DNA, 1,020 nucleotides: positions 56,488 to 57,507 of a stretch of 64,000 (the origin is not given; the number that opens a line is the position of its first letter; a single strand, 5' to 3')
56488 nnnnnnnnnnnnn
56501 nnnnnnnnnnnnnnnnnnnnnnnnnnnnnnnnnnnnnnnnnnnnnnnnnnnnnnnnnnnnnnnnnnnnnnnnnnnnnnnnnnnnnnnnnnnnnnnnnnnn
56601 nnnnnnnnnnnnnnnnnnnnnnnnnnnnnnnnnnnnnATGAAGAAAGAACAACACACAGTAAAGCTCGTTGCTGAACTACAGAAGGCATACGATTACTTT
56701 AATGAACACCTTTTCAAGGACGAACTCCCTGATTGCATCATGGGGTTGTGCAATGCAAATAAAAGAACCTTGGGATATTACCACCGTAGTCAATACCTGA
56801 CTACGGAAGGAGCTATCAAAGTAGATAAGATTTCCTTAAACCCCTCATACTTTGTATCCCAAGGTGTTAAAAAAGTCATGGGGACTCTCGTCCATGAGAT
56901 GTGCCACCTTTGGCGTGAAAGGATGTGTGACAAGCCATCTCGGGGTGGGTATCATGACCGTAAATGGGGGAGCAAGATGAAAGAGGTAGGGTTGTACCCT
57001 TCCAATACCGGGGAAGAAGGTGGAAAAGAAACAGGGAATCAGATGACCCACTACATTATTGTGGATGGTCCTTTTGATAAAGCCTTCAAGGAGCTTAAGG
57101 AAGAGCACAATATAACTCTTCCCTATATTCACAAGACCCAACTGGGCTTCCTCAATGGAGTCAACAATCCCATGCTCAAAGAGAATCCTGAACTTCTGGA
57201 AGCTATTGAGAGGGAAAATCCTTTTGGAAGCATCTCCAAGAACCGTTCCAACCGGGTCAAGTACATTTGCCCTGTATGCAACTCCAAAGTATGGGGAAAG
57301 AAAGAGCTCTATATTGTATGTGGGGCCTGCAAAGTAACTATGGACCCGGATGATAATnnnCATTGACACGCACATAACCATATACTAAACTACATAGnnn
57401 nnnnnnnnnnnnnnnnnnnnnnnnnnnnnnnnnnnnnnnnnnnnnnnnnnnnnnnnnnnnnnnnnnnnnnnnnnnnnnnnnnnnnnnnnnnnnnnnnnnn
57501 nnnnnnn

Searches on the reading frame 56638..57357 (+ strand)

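Call 29: search_protein_families(library=phrogs, proteins=[window:56638-57357:+], max_evalue=0.01)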
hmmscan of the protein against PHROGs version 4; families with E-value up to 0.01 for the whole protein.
window:56638-57357:+ (240 aa): 2 families
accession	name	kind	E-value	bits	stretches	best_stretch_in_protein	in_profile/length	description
phrog_6361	-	unknown function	1.1e-20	75.2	1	1-235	6-199/203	-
phrog_3768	-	unknown function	0.003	18.5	0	64-126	60-115/216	-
